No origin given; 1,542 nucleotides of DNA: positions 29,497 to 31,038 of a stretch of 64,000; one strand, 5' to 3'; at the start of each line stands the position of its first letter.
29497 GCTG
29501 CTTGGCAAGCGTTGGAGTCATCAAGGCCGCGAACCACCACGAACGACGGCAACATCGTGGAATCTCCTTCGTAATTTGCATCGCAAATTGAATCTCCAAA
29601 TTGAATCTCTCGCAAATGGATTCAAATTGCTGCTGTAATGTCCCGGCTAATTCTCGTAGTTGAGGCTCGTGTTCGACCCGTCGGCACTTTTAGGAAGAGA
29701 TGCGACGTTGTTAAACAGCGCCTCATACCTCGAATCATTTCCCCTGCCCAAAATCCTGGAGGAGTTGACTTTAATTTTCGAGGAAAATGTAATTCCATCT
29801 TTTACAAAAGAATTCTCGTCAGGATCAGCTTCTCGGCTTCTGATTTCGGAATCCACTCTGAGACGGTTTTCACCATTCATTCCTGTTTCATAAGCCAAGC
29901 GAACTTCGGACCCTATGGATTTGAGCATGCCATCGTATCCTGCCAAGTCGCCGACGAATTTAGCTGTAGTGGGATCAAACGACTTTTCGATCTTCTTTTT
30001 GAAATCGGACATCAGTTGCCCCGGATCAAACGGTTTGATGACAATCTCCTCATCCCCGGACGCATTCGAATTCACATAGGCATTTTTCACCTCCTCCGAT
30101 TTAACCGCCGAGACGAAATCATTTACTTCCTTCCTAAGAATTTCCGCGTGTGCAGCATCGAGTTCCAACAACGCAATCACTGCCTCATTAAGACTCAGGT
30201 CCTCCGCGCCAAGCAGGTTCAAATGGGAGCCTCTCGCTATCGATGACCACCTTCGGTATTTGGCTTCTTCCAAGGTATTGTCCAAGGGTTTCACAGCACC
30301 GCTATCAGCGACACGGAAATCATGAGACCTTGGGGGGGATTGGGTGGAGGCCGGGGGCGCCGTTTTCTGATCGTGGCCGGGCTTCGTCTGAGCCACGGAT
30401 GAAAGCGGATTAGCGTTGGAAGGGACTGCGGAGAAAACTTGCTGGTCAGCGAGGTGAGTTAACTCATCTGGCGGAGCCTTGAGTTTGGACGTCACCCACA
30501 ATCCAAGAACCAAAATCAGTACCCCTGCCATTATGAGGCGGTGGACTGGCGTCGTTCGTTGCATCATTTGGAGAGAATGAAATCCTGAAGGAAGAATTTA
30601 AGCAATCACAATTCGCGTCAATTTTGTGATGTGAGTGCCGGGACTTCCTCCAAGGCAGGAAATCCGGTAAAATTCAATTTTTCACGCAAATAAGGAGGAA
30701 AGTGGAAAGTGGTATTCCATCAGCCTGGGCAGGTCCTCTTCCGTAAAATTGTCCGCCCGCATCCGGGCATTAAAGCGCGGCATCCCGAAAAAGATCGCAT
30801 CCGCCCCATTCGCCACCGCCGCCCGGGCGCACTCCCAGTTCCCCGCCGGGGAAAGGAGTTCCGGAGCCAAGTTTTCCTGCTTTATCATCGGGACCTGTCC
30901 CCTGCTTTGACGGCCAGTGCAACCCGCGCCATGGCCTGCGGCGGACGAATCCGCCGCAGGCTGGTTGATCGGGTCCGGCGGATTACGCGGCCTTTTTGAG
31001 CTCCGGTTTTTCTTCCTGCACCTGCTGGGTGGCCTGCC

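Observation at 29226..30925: Low-GC 1.27-kb insertion bracketed by ~215-bp direct repeats that duplicate the U32 promoter and 5' end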

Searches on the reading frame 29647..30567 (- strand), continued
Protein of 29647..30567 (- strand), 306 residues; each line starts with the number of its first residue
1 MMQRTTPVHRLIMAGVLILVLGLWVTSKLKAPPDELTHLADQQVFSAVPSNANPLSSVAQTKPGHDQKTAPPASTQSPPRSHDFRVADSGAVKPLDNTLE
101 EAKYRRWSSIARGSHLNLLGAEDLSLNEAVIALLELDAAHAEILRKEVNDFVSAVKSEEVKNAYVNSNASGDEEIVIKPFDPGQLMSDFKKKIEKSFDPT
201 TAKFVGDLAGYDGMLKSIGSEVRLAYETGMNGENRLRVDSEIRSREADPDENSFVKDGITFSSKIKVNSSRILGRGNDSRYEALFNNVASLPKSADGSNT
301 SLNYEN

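Call 72: find_encoding_contigs(protein=P0222, flank=7000, max_places=10)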
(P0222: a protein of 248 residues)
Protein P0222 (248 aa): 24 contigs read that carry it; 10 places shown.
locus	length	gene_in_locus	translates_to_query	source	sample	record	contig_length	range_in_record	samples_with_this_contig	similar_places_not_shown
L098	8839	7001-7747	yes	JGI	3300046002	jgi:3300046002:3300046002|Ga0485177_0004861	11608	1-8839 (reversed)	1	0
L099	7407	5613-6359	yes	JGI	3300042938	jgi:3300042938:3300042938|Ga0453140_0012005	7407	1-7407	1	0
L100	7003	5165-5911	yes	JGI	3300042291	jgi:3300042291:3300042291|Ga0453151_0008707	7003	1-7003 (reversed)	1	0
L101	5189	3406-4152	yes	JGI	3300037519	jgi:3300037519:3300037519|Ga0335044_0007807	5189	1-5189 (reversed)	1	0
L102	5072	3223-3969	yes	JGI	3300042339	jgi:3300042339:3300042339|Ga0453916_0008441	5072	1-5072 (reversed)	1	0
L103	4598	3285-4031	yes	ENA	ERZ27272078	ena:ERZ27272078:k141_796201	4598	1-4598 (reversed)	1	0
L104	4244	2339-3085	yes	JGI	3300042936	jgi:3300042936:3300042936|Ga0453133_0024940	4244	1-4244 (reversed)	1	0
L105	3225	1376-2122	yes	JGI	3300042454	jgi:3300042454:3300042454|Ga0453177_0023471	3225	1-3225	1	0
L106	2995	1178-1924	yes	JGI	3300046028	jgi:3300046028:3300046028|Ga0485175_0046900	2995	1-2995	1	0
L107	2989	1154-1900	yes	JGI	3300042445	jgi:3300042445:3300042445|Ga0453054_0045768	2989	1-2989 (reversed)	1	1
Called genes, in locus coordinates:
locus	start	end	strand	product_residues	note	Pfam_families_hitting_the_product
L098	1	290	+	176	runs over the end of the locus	-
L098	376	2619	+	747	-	PF00270:DEAD, PF00271:Helicase_C, PF16124:RecQ_Zn_bind, PF09382:RQC, PF00570:HRDC, PF14493:HTH_40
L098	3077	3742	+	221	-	-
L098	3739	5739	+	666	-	PF00245:Alk_phosphatase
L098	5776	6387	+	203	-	-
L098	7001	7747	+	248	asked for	-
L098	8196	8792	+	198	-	-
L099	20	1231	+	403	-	PF16124:RecQ_Zn_bind, PF09382:RQC, PF00570:HRDC, PF14493:HTH_40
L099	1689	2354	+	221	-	-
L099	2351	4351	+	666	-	PF00245:Alk_phosphatase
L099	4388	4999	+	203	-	-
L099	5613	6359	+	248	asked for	-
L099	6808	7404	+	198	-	-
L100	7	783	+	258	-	PF00570:HRDC, PF14493:HTH_40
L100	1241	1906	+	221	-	-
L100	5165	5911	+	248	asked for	-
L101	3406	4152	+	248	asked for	-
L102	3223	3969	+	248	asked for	-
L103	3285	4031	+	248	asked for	-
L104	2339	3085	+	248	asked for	-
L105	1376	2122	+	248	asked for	-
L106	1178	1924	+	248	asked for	-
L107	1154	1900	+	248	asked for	-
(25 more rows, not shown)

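Call 73: find_encoding_contigs(protein=P0232, flank=7000, max_places=4)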
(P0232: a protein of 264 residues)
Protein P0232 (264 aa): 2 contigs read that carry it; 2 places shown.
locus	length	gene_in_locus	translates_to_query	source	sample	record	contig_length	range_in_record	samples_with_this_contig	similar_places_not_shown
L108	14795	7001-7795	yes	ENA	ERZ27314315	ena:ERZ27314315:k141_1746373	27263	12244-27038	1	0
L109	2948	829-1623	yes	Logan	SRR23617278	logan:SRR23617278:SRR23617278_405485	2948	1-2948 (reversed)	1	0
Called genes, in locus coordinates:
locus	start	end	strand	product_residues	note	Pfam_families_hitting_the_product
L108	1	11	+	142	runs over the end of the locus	-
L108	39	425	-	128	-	PF13781:DoxX_3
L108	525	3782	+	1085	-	PF06283:ThuA, PF23500:DUF7133, PF02018:CBM_4_9 (weak), PF00034:Cytochrom_C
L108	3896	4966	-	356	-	-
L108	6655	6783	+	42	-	-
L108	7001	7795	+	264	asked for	-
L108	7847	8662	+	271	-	-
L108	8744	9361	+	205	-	-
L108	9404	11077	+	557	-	-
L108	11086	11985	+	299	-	-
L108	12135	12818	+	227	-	PF01618:MotA_ExbB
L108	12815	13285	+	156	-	PF02472:ExbD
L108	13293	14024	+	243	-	PF03544:TonB_C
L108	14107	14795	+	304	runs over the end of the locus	?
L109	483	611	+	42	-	-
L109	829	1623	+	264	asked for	-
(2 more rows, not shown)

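Call 86: search_dna_similar(query=window:29647-30567:-, collection=phages, mode=protein, max_evalue=0.001)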
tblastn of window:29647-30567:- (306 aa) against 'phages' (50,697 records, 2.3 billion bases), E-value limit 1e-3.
No match.

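Call 87: search_dna_similar(query=window:29647-30567:-, collection=plasmids, mode=protein, max_evalue=0.001)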
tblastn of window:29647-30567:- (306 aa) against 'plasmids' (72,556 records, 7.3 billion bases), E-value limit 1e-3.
No match.

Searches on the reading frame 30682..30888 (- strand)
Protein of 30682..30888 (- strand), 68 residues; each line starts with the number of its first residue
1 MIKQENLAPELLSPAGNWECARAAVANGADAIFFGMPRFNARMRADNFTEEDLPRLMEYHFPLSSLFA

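Call 6: search_protein_families(library=pfam, proteins=[window:30682-30888:-], max_evalue=0.01)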
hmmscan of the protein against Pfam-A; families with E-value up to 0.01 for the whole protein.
window:30682-30888:- (68 aa): 0 families

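Call 35: find_homologous_proteins(query=window:30682-30888:-, max_evalue=1e-10)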
Query window:30682-30888:- (68 aa): 97 proteins with E <= 1e-10 among 99 candidates.
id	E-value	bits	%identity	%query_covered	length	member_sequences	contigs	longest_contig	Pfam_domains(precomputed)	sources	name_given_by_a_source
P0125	9.2e-39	148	100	100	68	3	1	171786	PF01136.26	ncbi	-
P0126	2.1e-30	121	95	87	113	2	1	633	PF01136.26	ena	-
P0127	1.5e-25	106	92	76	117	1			PF01136.26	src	-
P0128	3.7e-25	105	92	75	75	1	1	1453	PF01136.26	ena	-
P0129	6.0e-25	104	76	99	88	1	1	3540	PF01136.26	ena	-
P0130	1.4e-24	103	92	75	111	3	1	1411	PF01136.26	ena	-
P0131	2.1e-24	103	90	75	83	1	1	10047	PF01136.26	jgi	jgi:putative protease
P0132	2.8e-24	102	85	79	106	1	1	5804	PF01136.26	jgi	-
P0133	4.2e-24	102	88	75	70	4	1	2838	PF01136.26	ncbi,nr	ncbi:MAG TPA: hypothetical protein DDZ88_16270, partial [Verrucomicrobiales bacterium]|nr:hypothetic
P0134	4.5e-24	102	88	75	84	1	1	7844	PF01136.26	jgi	-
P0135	1.9e-23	100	85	79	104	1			PF01136.26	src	-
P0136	3.3e-23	99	79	84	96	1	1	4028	PF01136.26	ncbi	ncbi:MAG: U32 family peptidase, partial [Verrucomicrobiota bacterium]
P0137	7.2e-23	98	88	75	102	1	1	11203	PF01136.26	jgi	jgi:putative protease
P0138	7.2e-23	98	86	75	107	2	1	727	PF01136.26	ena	-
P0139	8.0e-23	98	88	75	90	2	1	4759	PF01136.26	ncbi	ncbi:MAG: peptidase U32 family protein, partial [Verrucomicrobiaceae bacterium]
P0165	3.2e-21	93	93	68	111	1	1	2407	PF01136.26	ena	-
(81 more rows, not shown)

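Call 38: find_encoding_contigs(protein=P0129, flank=8000, max_places=6)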
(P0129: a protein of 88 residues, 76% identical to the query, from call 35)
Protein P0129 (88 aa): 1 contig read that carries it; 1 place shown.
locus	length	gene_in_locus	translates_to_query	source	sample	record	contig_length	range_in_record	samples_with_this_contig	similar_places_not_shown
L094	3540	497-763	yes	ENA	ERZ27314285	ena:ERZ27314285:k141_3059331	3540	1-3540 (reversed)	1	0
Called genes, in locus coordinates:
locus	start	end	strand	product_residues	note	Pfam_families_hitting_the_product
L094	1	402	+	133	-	?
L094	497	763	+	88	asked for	PF01136:Peptidase_U32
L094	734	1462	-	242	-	-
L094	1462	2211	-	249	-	-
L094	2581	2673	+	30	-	-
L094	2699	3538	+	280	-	?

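Call 39: find_encoding_contigs(protein=P0165, flank=8000, max_places=6)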
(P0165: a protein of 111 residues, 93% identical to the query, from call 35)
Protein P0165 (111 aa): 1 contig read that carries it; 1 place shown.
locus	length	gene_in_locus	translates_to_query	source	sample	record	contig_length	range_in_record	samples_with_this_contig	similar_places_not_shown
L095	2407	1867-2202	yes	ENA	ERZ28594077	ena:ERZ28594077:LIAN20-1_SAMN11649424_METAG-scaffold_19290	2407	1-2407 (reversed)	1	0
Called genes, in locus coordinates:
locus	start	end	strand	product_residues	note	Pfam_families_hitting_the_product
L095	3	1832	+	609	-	?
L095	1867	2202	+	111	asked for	PF01136:Peptidase_U32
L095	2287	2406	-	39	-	?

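Call 43: search_protein_families(library=pfam, proteins=[L094:734-1462:-, L094:1462-2211:-, L095:3-1832:+, L095:2287-2406:-], max_evalue=1)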
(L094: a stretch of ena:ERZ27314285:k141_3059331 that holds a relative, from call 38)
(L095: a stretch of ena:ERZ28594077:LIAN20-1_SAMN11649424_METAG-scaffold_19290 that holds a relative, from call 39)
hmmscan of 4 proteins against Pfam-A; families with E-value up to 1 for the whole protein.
L094:734-1462:- (242 aa): 0 families

L094:1462-2211:- (249 aa): 1 family
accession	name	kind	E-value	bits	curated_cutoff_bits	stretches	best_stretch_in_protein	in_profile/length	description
PF24952.1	DUF7761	-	0.21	12.1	27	1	208-247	4-43/105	Domain of unknown function (DUF7761)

L095:3-1832:+ (609 aa): 4 families
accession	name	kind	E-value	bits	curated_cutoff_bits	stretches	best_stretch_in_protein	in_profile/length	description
PF07719.23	TPR_2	-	0.0018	18.7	27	1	156-177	12-33/34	Tetratricopeptide repeat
PF15660.11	Imm75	-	0.083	13.6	25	1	330-363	23-57/84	Putative Immunity protein 75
PF00515.34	TPR_1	-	0.12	12.7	27.8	1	157-177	13-33/34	Tetratricopeptide repeat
PF04212.24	MIT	-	0.19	12.3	30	1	149-174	8-33/66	MIT (microtubule interacting and transport) domain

L095:2287-2406:- (39 aa): 1 family
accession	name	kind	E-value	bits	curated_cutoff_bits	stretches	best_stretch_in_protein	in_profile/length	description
PF02321.23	OEP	-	0.066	13.5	22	1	2-36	153-187/187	Outer membrane efflux protein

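Call 44: search_protein_families(library=padloc, proteins=[L094:734-1462:-, L094:1462-2211:-], max_evalue=1)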
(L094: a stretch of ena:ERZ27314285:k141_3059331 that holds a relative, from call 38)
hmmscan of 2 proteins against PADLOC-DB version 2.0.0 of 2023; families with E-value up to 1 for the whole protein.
L094:734-1462:- (242 aa): 0 families

L094:1462-2211:- (249 aa): 0 families

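Call 51: search_protein_families(library=phrogs, proteins=[L094:734-1462:-, L094:1462-2211:-], max_evalue=0.1)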
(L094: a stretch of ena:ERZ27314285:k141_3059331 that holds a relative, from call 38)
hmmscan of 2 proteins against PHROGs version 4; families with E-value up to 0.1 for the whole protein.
L094:734-1462:- (242 aa): 1 family
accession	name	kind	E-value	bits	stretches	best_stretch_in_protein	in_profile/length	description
phrog_3446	-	unknown function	0.0023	19.1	1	150-242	78-166/179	-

L094:1462-2211:- (249 aa): 1 family
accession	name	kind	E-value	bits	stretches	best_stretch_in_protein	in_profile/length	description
phrog_17484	-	moron, auxiliary metabolic gene and host takeover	0.035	15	1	6-25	15-33/38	membrane protein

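Call 52: search_protein_families(library=ncbifam, proteins=[L094:734-1462:-, L094:1462-2211:-], max_evalue=0.1)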
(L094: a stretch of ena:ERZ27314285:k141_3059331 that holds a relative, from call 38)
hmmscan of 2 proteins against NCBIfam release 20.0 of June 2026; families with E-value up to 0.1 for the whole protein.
L094:734-1462:- (242 aa): 0 families

L094:1462-2211:- (249 aa): 0 families
